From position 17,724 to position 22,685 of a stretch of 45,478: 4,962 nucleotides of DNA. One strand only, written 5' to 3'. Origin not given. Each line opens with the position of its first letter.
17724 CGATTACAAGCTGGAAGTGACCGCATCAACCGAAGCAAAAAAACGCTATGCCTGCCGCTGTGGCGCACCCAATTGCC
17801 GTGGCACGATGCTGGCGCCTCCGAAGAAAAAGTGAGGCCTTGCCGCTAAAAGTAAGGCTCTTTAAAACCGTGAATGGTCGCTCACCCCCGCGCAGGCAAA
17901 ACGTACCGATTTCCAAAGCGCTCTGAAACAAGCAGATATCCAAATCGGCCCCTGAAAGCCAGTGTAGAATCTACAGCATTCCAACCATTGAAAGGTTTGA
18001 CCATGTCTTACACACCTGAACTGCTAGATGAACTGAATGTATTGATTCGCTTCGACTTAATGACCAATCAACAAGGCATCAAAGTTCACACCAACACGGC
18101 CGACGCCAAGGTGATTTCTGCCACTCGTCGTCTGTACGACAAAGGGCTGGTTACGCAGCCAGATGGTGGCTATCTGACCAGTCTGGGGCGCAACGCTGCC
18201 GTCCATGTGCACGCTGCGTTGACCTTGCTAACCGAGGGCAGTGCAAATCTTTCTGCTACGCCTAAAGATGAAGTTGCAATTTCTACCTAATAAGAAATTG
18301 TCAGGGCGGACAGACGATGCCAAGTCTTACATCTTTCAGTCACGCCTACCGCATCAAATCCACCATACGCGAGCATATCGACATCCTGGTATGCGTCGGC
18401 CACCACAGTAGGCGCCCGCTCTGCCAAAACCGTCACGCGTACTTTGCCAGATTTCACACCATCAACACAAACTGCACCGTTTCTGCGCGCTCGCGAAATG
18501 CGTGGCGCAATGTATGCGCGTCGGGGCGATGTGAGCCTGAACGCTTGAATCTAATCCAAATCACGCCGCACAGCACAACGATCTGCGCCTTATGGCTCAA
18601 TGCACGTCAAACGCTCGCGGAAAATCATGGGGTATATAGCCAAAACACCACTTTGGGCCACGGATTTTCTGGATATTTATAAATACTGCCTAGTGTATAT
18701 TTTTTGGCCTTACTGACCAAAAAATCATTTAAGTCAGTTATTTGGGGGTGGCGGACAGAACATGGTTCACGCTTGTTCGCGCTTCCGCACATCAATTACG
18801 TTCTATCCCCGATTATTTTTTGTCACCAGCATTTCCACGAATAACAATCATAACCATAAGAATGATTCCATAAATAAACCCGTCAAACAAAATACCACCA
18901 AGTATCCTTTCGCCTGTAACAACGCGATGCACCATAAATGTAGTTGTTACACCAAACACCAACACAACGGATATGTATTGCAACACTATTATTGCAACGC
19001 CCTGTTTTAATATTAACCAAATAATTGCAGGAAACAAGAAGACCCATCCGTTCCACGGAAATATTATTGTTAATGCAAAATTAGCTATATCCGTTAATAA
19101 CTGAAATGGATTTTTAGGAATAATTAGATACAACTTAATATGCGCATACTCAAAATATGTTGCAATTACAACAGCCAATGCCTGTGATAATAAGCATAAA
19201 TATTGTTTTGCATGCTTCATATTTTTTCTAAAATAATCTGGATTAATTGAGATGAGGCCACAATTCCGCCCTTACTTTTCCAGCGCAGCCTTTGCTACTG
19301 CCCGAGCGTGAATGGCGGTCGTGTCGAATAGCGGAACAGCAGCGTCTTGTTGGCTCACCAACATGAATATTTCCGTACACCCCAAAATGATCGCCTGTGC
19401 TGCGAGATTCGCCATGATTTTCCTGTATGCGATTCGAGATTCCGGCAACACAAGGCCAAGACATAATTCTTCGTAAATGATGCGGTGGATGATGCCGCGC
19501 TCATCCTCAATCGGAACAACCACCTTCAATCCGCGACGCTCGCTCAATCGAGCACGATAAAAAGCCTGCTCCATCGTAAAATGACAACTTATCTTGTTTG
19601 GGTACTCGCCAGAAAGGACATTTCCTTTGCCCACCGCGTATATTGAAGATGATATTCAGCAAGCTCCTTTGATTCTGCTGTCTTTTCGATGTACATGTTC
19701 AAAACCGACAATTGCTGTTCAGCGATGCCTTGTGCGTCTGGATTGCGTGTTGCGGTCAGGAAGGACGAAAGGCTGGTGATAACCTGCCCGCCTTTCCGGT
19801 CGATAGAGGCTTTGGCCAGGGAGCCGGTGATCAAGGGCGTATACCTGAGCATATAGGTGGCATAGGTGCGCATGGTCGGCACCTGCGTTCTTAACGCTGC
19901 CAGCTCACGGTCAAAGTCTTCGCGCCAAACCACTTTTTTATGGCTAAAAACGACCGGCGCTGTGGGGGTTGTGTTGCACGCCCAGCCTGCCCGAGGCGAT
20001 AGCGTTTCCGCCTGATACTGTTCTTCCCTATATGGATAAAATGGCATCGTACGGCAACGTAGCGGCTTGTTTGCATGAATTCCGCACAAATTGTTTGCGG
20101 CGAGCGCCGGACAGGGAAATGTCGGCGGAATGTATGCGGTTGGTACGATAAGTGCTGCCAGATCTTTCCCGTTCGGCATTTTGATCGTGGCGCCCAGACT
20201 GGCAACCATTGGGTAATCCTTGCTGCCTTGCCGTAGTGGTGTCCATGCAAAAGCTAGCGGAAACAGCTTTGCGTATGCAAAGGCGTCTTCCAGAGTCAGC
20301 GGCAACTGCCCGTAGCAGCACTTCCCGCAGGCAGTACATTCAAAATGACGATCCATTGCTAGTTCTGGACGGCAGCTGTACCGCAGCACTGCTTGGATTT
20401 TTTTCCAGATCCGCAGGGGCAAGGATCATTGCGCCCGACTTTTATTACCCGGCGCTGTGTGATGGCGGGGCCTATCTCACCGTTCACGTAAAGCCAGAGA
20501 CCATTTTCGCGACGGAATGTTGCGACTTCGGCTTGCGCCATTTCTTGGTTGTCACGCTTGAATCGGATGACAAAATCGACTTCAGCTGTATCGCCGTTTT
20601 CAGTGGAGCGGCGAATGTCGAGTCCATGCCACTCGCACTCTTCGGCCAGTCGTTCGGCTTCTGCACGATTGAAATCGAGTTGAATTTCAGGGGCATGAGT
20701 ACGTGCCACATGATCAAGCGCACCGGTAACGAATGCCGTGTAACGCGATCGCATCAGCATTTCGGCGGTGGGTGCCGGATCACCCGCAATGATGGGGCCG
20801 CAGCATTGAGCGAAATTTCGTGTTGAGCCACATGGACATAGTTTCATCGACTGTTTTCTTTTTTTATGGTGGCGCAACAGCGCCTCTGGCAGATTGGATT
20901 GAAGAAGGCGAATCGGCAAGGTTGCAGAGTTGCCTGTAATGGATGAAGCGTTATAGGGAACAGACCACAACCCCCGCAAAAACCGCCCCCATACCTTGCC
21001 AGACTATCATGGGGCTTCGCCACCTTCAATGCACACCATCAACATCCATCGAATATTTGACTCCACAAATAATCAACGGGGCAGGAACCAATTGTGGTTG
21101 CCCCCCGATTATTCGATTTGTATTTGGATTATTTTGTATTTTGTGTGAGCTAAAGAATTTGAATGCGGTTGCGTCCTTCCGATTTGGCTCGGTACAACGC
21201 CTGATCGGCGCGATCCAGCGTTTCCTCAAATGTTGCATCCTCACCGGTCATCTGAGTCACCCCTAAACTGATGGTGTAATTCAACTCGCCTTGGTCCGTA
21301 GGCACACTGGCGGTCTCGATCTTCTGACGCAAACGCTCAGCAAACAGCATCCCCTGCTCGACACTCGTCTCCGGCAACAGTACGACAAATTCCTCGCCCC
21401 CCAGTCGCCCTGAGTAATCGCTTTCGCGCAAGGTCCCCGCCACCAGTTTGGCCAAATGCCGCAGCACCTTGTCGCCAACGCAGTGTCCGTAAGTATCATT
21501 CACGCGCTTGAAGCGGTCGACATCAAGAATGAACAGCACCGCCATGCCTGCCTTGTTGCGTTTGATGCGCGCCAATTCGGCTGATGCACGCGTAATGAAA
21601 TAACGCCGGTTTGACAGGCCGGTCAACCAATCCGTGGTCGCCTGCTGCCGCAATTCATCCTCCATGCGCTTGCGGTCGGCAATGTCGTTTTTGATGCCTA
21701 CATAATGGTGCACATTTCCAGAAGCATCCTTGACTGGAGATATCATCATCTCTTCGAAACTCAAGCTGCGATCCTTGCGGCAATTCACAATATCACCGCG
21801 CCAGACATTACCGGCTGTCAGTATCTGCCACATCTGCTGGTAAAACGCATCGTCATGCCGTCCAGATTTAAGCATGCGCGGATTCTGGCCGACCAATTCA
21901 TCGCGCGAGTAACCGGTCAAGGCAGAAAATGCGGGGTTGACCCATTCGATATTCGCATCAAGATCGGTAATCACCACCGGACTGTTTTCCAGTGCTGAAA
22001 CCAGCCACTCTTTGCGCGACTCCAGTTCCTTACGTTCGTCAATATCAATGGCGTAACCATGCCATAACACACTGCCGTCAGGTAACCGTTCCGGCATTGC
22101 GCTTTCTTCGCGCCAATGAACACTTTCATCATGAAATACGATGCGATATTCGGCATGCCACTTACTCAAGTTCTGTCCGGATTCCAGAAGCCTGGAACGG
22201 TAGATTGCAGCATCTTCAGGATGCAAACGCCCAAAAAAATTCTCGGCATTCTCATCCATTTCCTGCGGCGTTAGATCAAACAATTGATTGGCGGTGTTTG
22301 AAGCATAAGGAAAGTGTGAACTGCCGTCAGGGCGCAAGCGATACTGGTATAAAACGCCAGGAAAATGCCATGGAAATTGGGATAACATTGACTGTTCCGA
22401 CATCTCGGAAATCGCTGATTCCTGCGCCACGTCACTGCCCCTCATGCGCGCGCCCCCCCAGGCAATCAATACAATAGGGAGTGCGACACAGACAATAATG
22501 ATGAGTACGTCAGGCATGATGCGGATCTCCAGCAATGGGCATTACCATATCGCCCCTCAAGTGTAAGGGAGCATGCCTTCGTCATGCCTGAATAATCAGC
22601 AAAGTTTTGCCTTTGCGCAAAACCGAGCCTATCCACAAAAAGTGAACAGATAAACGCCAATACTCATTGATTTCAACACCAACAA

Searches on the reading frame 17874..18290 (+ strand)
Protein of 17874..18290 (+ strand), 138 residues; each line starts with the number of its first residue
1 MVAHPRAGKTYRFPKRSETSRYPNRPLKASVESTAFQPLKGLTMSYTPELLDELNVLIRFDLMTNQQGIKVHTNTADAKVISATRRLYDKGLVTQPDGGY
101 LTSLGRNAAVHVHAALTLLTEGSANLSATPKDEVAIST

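Call 10: search_protein_families(library=ncbifam, proteins=[window:17874-18290:+])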
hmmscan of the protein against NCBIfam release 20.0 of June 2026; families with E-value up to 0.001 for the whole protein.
window:17874-18290:+ (138 aa): 1 family
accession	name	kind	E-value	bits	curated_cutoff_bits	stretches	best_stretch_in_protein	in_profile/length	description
TIGR02647.1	DNA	hypoth_equivalog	2.8e-30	103.8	44.6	1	44-119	1-75/77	TIGR02647 family protein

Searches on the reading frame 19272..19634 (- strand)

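Call 76: search_protein_families(library=pfam, proteins=[window:19272-19634:-], max_evalue=0.01)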
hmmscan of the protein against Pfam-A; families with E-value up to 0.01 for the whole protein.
window:19272-19634:- (120 aa): 1 family
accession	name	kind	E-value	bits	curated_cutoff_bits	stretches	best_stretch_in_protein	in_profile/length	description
PF01177.27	Asp_Glu_race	-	9.9e-09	35.7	31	1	19-112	118-210/211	Asp/Glu/Hydantoin racemase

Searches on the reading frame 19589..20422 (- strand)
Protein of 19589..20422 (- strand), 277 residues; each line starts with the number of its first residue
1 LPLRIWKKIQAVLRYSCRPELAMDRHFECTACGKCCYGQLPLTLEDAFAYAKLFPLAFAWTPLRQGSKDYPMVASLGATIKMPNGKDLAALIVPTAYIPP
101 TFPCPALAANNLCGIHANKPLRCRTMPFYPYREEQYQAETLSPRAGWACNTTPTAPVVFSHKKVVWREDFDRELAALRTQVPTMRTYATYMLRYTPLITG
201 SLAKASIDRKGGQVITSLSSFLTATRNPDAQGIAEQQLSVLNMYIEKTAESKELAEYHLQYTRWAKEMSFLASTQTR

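Call 76: search_protein_families(library=pfam, proteins=[window:19589-20422:-], max_evalue=0.01)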
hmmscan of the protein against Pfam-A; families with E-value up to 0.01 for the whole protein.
window:19589-20422:- (277 aa): 1 family
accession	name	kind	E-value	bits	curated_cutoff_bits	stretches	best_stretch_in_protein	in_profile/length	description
PF03692.20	CxxCxxCC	-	1.3e-07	32.6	23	1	28-136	1-77/85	Putative zinc- or iron-chelating domain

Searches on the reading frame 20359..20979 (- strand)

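Call 76: search_protein_families(library=pfam, proteins=[window:20359-20979:-], max_evalue=0.01)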
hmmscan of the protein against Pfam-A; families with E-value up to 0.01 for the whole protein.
window:20359-20979:- (206 aa): 2 families
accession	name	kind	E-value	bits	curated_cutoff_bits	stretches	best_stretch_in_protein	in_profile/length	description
PF17775.7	YchJ_M-like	-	3.2e-24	86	22.7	1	71-167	1-99/99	YchJ, middle NTF2-like domain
PF02810.21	SEC-C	-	2.4e-14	53.3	20.4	2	183-200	1-18/19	SEC-C motif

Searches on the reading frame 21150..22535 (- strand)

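Call 76: search_protein_families(library=pfam, proteins=[window:21150-22535:-], max_evalue=0.01)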
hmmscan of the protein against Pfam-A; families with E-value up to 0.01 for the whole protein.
window:21150-22535:- (461 aa): 6 families
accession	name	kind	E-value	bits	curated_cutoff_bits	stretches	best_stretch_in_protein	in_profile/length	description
PF00990.26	GGDEF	-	3.3e-44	150.9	23.8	1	299-457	1-161/161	Diguanylate cyclase, GGDEF domain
PF13426.13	PAS_9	-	9.6e-21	74.4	27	1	185-286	2-102/103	PAS domain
PF08447.18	PAS_3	-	1.5e-20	73.6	25.6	2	77-158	3-85/89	PAS fold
PF00989.32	PAS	-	7.2e-16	58.6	22.6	1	185-285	12-113/113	PAS fold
PF08448.16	PAS_4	-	4.2e-12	46.7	23.1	1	185-290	6-110/110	PAS fold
PF13188.13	PAS_8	-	4.3e-06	26.9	21.8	1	181-216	6-44/65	PAS domain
